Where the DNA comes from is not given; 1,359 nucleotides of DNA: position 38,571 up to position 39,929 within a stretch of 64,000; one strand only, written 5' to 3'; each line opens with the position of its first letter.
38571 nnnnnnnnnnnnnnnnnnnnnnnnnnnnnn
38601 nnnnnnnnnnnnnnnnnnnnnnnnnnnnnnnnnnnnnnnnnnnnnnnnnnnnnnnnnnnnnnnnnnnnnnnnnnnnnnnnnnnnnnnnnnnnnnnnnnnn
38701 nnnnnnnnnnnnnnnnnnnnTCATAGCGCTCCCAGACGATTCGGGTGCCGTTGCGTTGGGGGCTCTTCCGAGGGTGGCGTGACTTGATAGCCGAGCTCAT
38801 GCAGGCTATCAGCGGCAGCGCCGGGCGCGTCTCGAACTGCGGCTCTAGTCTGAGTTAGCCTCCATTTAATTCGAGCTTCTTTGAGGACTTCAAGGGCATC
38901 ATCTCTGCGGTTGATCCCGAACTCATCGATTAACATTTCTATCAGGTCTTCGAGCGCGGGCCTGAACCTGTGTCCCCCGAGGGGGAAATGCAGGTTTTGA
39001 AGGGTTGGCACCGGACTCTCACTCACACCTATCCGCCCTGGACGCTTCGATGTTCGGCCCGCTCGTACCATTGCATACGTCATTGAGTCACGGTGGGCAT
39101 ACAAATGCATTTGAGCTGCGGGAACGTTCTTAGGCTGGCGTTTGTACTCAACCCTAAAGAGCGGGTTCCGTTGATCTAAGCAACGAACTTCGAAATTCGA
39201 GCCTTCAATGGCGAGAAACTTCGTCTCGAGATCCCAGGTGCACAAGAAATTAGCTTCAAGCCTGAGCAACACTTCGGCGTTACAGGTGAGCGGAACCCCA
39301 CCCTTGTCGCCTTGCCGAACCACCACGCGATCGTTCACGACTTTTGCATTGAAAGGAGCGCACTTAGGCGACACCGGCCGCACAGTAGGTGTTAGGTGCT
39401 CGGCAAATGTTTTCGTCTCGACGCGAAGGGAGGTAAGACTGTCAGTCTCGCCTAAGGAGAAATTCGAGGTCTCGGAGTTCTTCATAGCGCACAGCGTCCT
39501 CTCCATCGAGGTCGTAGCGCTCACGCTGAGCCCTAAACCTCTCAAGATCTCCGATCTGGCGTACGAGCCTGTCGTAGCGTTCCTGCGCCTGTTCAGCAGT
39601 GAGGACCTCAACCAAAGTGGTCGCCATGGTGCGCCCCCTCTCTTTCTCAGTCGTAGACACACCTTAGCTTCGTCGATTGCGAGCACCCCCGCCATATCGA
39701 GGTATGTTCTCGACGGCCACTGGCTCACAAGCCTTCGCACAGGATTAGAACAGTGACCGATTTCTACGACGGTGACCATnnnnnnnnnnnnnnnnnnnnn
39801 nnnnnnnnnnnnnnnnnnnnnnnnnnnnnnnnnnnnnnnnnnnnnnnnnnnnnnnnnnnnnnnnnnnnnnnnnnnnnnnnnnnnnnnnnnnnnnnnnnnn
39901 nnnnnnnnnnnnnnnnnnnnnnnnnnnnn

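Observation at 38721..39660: Overlapping small-gene/large-gene pair of unknown function, a possible toxin-antitoxin or defence module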

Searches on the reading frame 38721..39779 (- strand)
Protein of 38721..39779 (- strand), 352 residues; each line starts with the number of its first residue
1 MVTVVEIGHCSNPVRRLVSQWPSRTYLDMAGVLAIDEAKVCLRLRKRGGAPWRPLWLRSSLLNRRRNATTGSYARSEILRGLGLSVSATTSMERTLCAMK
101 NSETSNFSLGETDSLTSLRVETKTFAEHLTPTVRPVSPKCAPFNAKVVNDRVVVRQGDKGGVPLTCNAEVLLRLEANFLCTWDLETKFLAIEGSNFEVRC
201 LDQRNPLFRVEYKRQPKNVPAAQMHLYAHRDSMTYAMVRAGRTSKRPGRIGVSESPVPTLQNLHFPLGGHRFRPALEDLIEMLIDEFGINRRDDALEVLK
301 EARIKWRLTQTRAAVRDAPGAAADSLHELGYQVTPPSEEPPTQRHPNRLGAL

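Call 4: search_protein_families(library=pfam, proteins=[window:38721-39779:-], max_evalue=1)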
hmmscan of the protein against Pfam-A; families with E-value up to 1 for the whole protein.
window:38721-39779:- (352 aa): 0 families

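Call 5: search_protein_families(library=padloc, proteins=[window:38721-39779:-], max_evalue=1)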
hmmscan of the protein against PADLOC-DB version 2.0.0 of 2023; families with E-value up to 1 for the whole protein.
window:38721-39779:- (352 aa): 0 families

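Call 6: search_protein_families(library=ncbifam, proteins=[window:38721-39779:-], max_evalue=1)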
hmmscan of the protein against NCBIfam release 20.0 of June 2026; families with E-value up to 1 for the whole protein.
window:38721-39779:- (352 aa): 1 family
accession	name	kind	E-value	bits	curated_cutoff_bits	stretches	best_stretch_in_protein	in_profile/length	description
TIGR00598.1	rad14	equivalog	0.11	12.2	113.15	0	201-241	51-91/171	XPA/Rad14 family DNA repair protein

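Call 7: search_protein_families(library=phrogs, proteins=[window:38721-39779:-], max_evalue=1)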
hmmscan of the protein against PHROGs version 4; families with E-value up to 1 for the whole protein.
window:38721-39779:- (352 aa): 1 family
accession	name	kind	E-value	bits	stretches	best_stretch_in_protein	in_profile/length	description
phrog_11683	-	unknown function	0.61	10.9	1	305-328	23-46/61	-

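Call 8: find_homologous_proteins(query=window:38721-39779:-)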
Query window:38721-39779:- (352 aa): 25 proteins with E <= 0.001 among 3751 candidates.
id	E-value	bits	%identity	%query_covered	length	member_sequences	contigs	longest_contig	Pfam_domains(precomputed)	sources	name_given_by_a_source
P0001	1.8e-167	575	100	72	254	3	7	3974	-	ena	-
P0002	5.8e-77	277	54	73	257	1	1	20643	-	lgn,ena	-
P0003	4.4e-75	271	55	67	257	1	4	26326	-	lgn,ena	-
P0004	2.2e-73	265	51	72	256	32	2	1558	-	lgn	-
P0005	1.9e-72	262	52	68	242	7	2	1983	-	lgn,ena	-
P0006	5.9e-71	257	50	72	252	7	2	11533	-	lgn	-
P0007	2.2e-70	256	50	71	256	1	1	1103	-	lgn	-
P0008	6.7e-70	254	49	71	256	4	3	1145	-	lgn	-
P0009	3.2e-66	242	53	60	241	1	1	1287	-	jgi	jgi:hypothetical protein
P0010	6.4e-65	238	52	62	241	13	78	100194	-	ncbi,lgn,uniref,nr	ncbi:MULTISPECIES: hypothetical protein [unclassified Brachybacterium]|uniref:hypothetical protein n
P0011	7.0e-65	237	49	69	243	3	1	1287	-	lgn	-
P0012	2.3e-64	236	49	67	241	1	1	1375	-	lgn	-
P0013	5.1e-63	231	48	64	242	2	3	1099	-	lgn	-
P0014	5.4e-62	228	51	62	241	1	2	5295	-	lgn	-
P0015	8.2e-62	227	47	67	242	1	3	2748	-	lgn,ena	-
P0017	1.0e-58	217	49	63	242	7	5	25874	-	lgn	-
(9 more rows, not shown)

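Call 10: find_encoding_contigs(protein=P0010, flank=8000, max_places=6)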
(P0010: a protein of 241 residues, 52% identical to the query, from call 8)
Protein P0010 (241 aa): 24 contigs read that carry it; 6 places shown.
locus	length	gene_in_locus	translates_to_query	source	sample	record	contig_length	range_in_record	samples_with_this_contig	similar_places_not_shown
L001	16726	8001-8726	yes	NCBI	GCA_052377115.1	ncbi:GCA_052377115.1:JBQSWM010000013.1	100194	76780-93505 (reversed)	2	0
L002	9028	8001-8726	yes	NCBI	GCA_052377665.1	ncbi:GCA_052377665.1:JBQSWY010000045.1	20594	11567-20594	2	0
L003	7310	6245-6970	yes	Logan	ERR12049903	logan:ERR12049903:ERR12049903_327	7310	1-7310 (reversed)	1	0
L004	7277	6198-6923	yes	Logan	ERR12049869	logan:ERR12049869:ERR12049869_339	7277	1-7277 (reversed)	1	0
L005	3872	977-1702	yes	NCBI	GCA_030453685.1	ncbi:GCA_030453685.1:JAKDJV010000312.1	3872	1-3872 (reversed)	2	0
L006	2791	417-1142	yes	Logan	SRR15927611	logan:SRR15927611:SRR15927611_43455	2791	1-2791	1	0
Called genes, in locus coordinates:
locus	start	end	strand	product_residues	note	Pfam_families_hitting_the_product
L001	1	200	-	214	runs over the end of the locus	PF01144:CoA_trans, PF13336:AcetylCoA_hyd_C (weak)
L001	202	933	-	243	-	PF01144:CoA_trans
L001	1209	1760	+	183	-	-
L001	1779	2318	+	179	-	-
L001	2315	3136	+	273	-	PF04321:RmlD_sub_bind (weak)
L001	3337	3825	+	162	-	-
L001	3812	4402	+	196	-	PF13560:HTH_31 (weak), PF01381:HTH_3 (weak)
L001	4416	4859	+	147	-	-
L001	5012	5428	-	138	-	-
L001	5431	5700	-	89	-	PF01909:NTP_transf_2 (weak), PF18765:Polbeta (weak)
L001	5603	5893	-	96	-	PF01381:HTH_3, PF13560:HTH_31 (weak)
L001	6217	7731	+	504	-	PF00474:SSF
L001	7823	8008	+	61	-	-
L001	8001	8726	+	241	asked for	-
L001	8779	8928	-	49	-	-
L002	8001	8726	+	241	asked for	-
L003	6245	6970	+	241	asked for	-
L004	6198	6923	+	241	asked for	-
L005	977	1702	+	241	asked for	-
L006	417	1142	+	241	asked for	-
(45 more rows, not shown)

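Call 12: find_encoding_contigs(protein=P0002, flank=8000, max_places=3)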
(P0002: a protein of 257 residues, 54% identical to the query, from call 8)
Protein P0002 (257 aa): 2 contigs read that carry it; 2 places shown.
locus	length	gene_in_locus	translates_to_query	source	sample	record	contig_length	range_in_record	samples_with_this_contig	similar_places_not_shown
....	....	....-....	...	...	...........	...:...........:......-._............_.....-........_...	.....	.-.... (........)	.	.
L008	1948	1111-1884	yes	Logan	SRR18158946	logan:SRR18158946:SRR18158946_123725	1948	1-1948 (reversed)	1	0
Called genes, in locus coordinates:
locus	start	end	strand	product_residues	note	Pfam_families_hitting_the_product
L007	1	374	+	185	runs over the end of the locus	-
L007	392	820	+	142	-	-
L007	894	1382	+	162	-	PF13392:HNH_3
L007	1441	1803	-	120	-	PF00436:SSB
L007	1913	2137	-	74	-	PF00462:Glutaredoxin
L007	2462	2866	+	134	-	-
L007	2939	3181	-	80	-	-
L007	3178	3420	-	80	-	PF01402:RHH_1 (weak)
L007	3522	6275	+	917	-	PF20464:MmeI_N, PF20465:MmeI_hel, PF20473:MmeI_Mtase, PF20466:MmeI_TRD, PF20467:MmeI_C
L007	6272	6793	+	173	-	-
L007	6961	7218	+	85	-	PF12728:HTH_17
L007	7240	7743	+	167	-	-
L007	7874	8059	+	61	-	-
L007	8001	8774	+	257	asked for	-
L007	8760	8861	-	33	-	?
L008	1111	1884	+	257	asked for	-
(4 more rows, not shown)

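Call 13: find_encoding_contigs(protein=P0003, flank=8000, max_places=3)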
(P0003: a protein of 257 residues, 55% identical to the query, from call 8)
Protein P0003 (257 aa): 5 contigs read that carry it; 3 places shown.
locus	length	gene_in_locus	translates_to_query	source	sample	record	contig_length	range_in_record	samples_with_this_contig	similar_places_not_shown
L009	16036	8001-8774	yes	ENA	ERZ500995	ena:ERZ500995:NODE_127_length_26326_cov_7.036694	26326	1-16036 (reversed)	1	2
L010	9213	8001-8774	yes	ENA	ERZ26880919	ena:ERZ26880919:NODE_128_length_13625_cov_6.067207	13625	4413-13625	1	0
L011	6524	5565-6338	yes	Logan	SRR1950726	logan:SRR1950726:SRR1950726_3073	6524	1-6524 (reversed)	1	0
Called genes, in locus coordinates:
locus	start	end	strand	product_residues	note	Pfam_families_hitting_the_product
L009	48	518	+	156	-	PF00132:Hexapep, PF14602:Hexapep_2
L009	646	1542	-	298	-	PF01370:Epimerase, PF04321:RmlD_sub_bind, PF05368:NmrA, PF13460:NAD_binding_10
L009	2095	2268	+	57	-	-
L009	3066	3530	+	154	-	PF00589:Phage_integrase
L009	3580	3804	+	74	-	PF12728:HTH_17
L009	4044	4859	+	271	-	PF14355:Abi_C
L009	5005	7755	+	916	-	PF20464:MmeI_N, PF20465:MmeI_hel, PF20473:MmeI_Mtase, PF20466:MmeI_TRD, PF20467:MmeI_C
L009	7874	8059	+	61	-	-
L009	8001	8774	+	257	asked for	-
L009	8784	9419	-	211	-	PF00239:Resolvase, PF13384:HTH_23 (faint), PF13551:HTH_29 (faint), PF02796:HTH_7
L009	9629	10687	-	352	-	-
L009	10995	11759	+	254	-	PF07751:Abi_2 (weak)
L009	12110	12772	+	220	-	-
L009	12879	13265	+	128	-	PF19673:DUF6176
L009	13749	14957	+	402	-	PF02386:TrkH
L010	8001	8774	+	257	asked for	-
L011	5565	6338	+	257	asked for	-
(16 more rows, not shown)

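Call 14: find_encoding_contigs(protein=P0017, flank=8000, max_places=3)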
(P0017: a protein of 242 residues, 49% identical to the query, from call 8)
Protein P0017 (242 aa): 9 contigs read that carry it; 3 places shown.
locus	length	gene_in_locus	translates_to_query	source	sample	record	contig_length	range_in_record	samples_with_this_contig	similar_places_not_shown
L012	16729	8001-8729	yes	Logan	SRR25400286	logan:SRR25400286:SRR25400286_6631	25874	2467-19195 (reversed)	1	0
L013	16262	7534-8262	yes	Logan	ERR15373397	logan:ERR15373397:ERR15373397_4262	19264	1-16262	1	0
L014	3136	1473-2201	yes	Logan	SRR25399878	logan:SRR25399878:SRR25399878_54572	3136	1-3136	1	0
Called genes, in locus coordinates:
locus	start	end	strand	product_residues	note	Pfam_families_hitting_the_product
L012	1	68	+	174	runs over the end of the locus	-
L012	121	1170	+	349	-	PF02733:Dak1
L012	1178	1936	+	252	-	PF02734:Dak2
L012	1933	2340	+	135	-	PF03610:EIIA-man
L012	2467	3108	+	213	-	PF24038:DUF7347 (weak), PF01022:HTH_5, PF12840:HTH_20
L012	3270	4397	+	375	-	PF00144:Beta-lactamase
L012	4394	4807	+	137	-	-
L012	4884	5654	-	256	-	PF00756:Esterase, PF00561:Abhydrolase_1 (weak)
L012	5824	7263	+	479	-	PF00128:Alpha-amylase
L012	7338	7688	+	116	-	-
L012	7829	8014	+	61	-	-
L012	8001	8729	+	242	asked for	-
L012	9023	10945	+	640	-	PF00664:ABC_membrane, PF00005:ABC_tran, PF02463:SMC_N (weak)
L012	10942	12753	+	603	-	PF00664:ABC_membrane, PF06414:Zeta_toxin (faint), PF00005:ABC_tran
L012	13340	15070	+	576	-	PF00999:Na_H_Exchanger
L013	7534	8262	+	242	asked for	-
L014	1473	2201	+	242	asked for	-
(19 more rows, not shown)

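Call 18: find_related_loci(query=A1, collection=genome_contigs, flank=6000)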
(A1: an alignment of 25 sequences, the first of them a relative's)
Query A1 (254 aa) in genome_contigs; peptide patterns used: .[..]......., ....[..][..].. (x = any residue, [..] = any of these).
211 stretches matched a pattern; 49 encode a relative of the query (tblastn E <= 1e-3); 49 distinct loci.
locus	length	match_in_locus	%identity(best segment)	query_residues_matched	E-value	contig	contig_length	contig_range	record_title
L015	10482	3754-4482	53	10-254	3e-80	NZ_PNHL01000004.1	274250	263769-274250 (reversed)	Brachybacterium sp. UMB0905 ERR1203658.17957_1_70.4, whole genome shotgun sequence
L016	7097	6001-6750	51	3-254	5e-79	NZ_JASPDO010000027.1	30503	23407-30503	Brevibacterium sp. UMB1308A NODE_33_length_30503_cov_4.722770, whole genome shotgun sequence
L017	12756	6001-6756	50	1-254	4e-78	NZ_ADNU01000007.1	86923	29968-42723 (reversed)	Brevibacterium mcbrellneri ATCC 49030 contig00007, whole genome shotgun sequence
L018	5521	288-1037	50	3-254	3e-68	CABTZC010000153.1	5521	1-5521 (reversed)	MAG TPA_asm: uncultured Brevibacterium sp. isolate MGYG-HGUT-03792 genome assembly, contig: GUT_GENOME244162_153, whole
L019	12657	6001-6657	49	17-236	8e-66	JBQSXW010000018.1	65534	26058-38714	Brachybacterium sp. AOP25-B2-12 AOP25-B2-12_18, whole genome shotgun sequence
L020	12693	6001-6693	45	18-246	3e-64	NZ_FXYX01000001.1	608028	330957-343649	Brevibacterium iodinum ATCC 49514, whole genome shotgun sequence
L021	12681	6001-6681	46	18-243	1e-63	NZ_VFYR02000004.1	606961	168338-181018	Brevibacterium sp. XM4083 scaffold_3, whole genome shotgun sequence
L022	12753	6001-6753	45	4-246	2e-59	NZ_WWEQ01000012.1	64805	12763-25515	Brevibacterium rongguiense strain 5221 NODE_12_length_64806_cov_54.741833_12, whole genome shotgun sequence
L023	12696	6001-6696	47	17-246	2e-59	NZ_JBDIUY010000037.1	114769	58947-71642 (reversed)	Brevibacterium litoralis strain GXQ1321 contig37, whole genome shotgun sequence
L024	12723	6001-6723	43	12-254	3e-57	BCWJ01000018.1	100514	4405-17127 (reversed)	Xylanimicrobium pachnodae JCM 13526 = NBRC 107786 DNA, contig: XPA01S_CON0018_0001, whole genome shotgun sequence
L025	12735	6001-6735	42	3-241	1e-56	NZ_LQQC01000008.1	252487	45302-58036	Brevibacterium ravenspurgense strain CCUG56047 Bravens_contig000008, whole genome shotgun sequence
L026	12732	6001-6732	44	9-251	3e-56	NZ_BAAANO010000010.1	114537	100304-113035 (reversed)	Brevibacterium samyangense strain JCM 14546 sequence10, whole genome shotgun sequence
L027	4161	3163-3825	44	25-243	6e-56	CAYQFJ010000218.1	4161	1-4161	MAG TPA_asm: uncultured Actinotalea sp. isolate SRP263527_co1_49 genome assembly, contig: NODE_20340_length_4161_cov_8.2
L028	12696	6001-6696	43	23-254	2e-52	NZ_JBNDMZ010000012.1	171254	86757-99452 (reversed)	Georgenia sp. Z1344 NNDJJMBM_12, whole genome shotgun sequence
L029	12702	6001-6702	43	14-242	1e-51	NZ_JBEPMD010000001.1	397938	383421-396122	Curtobacterium oceanosedimentum strain 1257 Ga0438575_01, whole genome shotgun sequence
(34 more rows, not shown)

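Call 22: predict_structure(alignment_id=A1)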
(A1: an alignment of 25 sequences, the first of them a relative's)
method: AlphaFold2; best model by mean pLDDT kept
length: 254 residues; sequences in the alignment: 25
mean_pLDDT: 76.0   pTM: 0.73
mean pLDDT of the five models: 76.0, 73.2, 72.8, 68.7, 65.8
residues with pLDDT >= 90: 57; 70-90: 126; 50-70: 41; < 50: 30
segments of 3 or more residues with pLDDT < 50: 1-12, 149-155, 245-254
pLDDT, mean of each block of 10 residues (from residue 1): 41 68 89 93 91 85 90 92 79 88 84 79 73 73 57 49 64 74 89 93 84 76 82 77 47 33
secondary structure, 60 per line:
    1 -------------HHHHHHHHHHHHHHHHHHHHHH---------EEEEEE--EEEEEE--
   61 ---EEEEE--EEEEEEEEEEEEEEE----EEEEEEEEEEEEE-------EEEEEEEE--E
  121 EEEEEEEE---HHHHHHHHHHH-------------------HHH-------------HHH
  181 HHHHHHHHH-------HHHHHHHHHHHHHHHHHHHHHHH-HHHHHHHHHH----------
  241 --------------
elements in order: H14-35 E45-50 E53-58 E64-68 E71-85 E90-102 E110-117 E120-128 H132-142 H178-189 H197-219 H221-230

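Call 31: search_solved_structures(query=A1, max_evalue=10, show_alignments=2)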
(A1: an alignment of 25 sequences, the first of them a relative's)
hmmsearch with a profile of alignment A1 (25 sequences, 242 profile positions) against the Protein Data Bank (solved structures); distinct sequences matched with E-value up to 10: 4.
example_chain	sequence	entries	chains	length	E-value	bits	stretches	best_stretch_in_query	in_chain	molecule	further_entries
7y95_A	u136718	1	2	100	0.85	12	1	85-125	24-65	Dscam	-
5mlg_A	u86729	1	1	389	1.4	11.3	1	122-161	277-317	Renin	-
5mkt_A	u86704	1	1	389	1.7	11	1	119-161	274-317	Renin-1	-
1smr_A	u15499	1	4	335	1.9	10.9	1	119-161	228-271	RENIN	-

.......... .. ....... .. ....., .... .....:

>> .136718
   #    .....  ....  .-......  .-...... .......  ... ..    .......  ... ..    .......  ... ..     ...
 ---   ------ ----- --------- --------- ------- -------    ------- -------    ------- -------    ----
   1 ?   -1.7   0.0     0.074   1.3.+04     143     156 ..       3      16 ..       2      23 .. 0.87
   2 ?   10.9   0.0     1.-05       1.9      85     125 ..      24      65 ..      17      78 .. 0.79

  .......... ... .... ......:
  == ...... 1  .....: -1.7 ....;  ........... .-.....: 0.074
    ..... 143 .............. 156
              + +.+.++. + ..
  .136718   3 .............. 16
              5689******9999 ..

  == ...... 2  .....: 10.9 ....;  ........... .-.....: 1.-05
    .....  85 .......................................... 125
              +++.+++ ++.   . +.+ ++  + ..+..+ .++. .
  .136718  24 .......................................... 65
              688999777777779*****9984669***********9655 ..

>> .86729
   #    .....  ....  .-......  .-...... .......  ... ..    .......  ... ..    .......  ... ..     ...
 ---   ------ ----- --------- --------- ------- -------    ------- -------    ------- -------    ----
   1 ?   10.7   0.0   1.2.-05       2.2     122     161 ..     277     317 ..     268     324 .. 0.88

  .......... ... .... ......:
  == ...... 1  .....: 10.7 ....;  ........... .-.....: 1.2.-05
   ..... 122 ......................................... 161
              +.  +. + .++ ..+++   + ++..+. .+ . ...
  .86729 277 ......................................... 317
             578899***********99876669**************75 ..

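Call 32: search_protein_families(library=pfam, alignment_id=A1, max_evalue=10)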
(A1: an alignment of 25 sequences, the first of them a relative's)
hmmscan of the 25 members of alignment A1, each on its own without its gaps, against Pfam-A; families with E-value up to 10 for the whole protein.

A. member 1, P0001 (254 aa): 0 families

B. families by the number of members that match (of 25 scanned): 4 families
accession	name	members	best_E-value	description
PF03793.24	PASTA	1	0.057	PASTA domain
PF13466.11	STAS_2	1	0.1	STAS domain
PF13592.12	HTH_33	1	0.12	Winged helix-turn helix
PF13374.12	TPR_10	1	0.34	Tetratricopeptide repeat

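Call 38: search_protein_representatives(alignment_id=A1)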
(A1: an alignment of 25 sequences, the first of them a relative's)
Query: 25 sequences, 242 profile positions. Proteins with E-value up to 0.001 (for the whole library): 1093; up to 1e-10: 850; up to 1e-30: 318. The best 150 are listed.
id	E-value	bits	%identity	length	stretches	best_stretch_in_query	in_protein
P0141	2.5e-99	347.8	-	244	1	3-241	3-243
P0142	2.1e-93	328.4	-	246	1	7-240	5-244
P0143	1.7e-90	318.9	-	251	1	4-232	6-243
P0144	1.3e-88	312.8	-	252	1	5-240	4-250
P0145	2.4e-85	302.0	-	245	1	7-241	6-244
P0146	6.3e-81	287.5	-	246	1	5-241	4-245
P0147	1.7e-80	286.1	-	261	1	5-241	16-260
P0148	7.5e-80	284.0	-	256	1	5-241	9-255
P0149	4.2e-78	278.3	-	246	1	5-239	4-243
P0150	9.6e-77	273.8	-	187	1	57-240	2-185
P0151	2.1e-76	272.8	-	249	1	4-238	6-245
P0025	2.1e-75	269.5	-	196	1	62-240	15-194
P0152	3.0e-74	265.7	-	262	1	3-241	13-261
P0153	3.5e-74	265.5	-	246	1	5-239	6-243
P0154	1.1e-73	263.8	-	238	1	5-229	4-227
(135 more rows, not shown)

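Call 45: find_encoding_contigs(protein=P0001, flank=3000, max_places=8)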
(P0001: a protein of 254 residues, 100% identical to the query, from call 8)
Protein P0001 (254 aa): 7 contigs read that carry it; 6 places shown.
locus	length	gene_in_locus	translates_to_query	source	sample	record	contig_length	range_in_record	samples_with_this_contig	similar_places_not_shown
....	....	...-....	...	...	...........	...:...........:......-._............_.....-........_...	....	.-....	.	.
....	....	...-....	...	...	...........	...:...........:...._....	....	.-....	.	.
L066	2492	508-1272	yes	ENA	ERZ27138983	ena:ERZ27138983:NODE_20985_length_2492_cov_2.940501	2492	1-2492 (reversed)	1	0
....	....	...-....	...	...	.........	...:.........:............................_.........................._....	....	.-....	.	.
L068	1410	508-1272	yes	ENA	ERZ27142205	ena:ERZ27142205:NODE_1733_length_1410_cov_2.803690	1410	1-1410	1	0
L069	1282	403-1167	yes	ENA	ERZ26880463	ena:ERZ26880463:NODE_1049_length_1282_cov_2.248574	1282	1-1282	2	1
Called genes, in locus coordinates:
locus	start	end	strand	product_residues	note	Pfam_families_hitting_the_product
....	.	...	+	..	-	?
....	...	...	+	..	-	-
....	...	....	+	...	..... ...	-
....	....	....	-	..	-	-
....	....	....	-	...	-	-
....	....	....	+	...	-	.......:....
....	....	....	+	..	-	?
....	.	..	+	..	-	?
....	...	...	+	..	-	-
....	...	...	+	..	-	-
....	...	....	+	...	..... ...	-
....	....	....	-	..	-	-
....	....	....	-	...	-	-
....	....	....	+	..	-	?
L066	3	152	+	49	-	?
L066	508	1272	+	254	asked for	-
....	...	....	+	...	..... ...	-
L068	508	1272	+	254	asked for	-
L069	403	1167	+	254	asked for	-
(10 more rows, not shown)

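Call 47: predict_structure(alignment_id=A3)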
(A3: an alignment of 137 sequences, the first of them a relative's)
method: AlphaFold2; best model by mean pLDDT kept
length: 254 residues; sequences in the alignment: 137
mean_pLDDT: 89.3   pTM: 0.86
mean pLDDT of the five models: 89.3, 88.5, 87.9, 87.9, 87.8
residues with pLDDT >= 90: 178; 70-90: 48; 50-70: 27; < 50: 1
segments of 3 or more residues with pLDDT < 50: none
pLDDT, mean of each block of 10 residues (from residue 1): 59 85 97 98 97 94 96 97 94 96 93 94 89 87 69 66 88 82 95 98 96 93 96 93 82 86
secondary structure, 60 per line:
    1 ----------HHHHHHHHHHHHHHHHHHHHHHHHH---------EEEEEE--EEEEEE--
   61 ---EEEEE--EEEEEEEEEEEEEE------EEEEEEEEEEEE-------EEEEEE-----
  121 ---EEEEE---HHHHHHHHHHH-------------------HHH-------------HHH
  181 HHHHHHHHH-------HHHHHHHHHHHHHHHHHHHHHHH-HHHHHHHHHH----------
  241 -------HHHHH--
elements in order: H11-35 E45-50 E53-58 E64-68 E71-84 E91-102 E110-115 E124-128 H132-142 H178-189 H197-219 H221-230 H248-252
